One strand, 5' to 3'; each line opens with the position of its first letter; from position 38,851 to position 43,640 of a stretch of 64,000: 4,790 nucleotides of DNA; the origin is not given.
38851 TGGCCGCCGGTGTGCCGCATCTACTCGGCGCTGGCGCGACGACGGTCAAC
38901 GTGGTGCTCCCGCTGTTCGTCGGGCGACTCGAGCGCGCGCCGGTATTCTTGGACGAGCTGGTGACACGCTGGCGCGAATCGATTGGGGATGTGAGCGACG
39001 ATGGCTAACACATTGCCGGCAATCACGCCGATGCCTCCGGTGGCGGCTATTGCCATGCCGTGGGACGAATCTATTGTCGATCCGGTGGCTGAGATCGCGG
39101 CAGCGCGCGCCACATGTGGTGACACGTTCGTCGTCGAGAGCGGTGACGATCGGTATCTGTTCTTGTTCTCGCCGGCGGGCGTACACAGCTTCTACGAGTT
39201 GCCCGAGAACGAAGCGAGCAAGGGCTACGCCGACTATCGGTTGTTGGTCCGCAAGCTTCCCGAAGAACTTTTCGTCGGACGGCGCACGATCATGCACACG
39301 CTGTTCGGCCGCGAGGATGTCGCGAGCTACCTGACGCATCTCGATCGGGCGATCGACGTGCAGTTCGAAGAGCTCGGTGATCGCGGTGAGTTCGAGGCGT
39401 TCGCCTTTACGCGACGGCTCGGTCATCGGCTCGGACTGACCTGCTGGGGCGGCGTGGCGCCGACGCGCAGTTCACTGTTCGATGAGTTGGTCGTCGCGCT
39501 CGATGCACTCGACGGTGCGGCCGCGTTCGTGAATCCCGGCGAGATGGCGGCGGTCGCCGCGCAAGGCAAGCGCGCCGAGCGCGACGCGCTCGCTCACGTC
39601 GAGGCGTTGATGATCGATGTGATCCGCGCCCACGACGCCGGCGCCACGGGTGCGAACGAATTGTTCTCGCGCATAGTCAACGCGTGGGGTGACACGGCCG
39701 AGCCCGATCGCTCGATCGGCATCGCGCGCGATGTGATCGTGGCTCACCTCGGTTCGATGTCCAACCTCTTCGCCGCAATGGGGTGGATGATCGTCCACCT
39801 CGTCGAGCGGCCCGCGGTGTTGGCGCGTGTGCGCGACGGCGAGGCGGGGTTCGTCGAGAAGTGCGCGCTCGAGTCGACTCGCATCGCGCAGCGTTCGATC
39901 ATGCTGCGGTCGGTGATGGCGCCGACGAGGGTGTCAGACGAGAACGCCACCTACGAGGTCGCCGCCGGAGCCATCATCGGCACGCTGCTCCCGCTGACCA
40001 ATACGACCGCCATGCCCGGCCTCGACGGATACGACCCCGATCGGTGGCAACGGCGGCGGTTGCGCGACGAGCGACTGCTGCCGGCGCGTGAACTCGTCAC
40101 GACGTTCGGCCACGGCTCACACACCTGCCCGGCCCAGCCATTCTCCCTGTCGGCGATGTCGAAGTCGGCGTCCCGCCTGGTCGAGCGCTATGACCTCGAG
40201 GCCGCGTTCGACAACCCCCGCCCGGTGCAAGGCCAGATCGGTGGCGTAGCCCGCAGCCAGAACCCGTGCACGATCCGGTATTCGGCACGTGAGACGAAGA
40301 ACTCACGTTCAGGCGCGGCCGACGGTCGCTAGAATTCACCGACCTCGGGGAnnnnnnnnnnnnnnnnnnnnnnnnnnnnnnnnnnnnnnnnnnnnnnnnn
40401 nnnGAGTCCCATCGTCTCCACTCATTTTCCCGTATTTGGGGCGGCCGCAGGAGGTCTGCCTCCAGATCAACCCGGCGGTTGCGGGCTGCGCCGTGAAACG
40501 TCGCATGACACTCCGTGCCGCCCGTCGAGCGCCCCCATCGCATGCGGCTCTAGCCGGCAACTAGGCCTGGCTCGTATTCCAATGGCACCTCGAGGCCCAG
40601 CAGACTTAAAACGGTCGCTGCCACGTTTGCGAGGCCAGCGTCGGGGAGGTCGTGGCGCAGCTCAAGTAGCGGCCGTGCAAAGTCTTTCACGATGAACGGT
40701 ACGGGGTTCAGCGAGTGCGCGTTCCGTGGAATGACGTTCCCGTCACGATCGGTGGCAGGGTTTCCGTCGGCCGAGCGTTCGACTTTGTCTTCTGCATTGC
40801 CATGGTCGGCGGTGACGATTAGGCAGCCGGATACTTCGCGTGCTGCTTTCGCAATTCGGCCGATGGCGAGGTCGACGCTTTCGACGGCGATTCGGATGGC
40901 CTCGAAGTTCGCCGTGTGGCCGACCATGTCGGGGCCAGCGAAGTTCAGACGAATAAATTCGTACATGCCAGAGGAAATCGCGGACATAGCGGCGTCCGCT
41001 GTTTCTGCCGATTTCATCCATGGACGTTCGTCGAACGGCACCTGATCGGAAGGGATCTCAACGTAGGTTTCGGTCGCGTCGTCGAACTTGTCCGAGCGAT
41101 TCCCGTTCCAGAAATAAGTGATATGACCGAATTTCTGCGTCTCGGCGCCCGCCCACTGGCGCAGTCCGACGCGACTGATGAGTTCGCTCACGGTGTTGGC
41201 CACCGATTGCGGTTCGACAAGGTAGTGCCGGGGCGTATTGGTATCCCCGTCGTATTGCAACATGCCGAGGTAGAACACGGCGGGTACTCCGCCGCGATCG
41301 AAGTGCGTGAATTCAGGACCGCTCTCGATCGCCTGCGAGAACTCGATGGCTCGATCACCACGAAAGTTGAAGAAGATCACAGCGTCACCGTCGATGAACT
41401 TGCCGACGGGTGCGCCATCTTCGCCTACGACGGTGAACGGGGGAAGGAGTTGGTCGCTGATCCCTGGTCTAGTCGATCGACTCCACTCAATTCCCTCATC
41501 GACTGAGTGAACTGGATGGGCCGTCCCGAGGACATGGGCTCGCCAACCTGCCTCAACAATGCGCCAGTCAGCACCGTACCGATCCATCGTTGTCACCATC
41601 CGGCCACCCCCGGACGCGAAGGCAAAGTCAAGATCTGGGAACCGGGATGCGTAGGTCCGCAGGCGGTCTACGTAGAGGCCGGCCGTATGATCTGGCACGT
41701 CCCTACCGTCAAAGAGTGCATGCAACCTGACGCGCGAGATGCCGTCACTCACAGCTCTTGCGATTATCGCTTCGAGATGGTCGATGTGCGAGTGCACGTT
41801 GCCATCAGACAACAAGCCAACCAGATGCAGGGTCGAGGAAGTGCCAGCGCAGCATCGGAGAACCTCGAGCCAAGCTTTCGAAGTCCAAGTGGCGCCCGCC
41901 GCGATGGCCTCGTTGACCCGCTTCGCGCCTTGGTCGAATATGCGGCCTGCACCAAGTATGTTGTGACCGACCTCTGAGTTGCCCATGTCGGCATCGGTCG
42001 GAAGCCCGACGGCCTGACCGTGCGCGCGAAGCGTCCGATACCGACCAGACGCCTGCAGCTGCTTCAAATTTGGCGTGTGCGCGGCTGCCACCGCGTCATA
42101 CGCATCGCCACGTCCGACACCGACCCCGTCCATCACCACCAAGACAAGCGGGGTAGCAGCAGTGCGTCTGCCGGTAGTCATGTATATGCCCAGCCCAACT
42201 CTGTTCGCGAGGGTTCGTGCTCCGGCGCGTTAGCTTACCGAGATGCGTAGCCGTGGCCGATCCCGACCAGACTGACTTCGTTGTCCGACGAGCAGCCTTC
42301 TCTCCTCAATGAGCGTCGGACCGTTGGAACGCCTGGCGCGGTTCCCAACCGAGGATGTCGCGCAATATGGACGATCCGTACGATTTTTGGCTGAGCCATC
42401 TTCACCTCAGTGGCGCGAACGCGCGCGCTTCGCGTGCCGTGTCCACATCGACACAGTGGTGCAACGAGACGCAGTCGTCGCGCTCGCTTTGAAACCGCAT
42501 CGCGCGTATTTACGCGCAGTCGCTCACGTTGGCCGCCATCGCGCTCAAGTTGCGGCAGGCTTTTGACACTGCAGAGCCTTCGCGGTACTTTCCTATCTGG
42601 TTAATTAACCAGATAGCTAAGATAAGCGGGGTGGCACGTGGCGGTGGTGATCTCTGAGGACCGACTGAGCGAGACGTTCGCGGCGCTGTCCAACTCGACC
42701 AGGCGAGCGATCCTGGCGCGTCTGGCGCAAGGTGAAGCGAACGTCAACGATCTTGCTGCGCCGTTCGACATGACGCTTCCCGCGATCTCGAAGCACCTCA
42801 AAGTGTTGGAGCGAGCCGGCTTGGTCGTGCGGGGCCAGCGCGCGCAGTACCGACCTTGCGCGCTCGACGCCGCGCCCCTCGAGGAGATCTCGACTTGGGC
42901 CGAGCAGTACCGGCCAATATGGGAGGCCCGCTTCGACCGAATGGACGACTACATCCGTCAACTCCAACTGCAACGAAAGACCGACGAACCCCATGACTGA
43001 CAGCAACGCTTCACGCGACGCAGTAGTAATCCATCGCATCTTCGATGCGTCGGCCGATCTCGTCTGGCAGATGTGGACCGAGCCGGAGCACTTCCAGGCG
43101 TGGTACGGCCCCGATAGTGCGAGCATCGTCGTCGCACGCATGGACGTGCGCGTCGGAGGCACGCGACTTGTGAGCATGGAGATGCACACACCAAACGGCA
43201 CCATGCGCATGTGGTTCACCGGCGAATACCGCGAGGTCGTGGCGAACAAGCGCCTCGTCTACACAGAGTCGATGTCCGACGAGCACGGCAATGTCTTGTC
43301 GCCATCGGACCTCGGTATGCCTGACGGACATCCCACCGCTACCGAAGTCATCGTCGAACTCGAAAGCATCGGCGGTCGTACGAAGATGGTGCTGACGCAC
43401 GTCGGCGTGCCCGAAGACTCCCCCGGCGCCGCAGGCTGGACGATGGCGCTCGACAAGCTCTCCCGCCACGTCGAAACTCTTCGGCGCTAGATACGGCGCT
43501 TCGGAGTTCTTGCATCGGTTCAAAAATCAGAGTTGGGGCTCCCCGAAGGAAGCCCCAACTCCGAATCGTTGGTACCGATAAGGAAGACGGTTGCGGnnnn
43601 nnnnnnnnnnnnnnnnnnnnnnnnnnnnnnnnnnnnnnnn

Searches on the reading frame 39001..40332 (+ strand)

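Call 24: search_protein_families(library=pfam, proteins=[window:39001-40332:+], max_evalue=0.01)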
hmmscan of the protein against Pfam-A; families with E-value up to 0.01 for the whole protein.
window:39001-40332:+ (443 aa): 1 family
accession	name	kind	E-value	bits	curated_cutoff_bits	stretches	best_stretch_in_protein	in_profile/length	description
PF00067.27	p450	-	0.0075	15.5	22.8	0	342-419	381-454/462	Cytochrome P450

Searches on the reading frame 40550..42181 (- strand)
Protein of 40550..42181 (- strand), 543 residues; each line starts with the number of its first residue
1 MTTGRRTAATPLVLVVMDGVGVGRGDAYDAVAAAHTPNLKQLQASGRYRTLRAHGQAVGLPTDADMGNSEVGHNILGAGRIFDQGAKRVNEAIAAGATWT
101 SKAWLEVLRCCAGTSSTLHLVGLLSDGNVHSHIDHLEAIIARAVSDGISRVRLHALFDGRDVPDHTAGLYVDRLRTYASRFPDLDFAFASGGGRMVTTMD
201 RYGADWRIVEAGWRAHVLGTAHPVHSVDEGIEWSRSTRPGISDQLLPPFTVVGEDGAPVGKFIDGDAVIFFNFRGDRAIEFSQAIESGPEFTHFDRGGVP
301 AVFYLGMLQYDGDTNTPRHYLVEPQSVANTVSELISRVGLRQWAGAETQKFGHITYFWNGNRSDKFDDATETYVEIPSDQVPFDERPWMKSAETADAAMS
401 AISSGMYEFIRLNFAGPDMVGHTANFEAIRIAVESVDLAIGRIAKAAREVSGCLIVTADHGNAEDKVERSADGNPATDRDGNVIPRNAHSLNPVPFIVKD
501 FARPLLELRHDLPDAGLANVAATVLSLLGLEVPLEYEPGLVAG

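Call 24: search_protein_families(library=pfam, proteins=[window:40550-42181:-], max_evalue=0.01)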
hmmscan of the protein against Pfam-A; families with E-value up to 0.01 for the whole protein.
window:40550-42181:- (543 aa): 2 families
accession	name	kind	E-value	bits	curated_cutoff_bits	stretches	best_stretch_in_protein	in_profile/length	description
PF01676.23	Metalloenzyme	-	7.8e-61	206.2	24.3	1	11-531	2-251/252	Metalloenzyme superfamily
PF06415.18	iPGM_N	-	7.9e-52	176.3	27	1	89-311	1-216/217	BPG-independent PGAM N-terminus (iPGM_N)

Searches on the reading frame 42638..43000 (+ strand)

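Call 24: search_protein_families(library=pfam, proteins=[window:42638-43000:+], max_evalue=0.01)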
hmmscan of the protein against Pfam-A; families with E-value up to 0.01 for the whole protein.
window:42638-43000:+ (120 aa): 10 families
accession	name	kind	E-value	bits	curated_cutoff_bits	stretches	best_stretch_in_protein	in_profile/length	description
PF12840.13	HTH_20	-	2.1e-12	47.3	27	1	17-64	1-49/51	Helix-turn-helix domain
PF01022.26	HTH_5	-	6.8e-12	45.5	22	1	19-63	1-45/47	Bacterial regulatory protein, arsR family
PF12802.13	MarR_2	-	1.5e-05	25.5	27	1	25-66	10-53/61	MarR family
PF13412.12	HTH_24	-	0.00011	22.2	21.9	1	19-63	2-47/48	Winged helix-turn-helix DNA-binding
PF01047.28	MarR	-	0.00038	20.7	24.6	1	30-67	13-51/59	MarR family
PF25213.1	HVO_A0261_N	-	0.0014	18.9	35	1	20-72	11-62/86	HVO_A0261 N-terminal domain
PF24270.1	HTH_Cmi2_C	-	0.0018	19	27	1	8-67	62-122/125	Cmi2, C-terminal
PF24035.1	DUF7344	-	0.0019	19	27.8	0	14-41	1-28/76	Domain of unknown function (DUF7344)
PF17782.7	DprA_WH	-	0.0048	17.3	22.9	1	19-65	11-57/61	DprA winged helix domain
PF09339.16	HTH_IclR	-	0.0069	16.6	22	0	25-65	8-50/52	IclR helix-turn-helix domain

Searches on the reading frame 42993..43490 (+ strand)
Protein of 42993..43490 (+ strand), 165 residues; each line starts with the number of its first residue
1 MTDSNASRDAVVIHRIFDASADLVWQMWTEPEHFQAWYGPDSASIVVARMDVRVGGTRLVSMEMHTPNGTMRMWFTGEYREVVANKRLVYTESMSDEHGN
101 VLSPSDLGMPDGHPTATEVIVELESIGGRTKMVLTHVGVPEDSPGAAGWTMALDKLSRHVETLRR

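Call 24: search_protein_families(library=pfam, proteins=[window:42993-43490:+], max_evalue=0.01)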
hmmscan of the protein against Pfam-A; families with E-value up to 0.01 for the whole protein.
window:42993-43490:+ (165 aa): 1 family
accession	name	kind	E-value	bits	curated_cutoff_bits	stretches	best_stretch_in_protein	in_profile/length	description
PF08327.17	AHSA1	-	6.1e-25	88.3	22.1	1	18-161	1-125/125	Activator of Hsp90 ATPase homolog 1-like protein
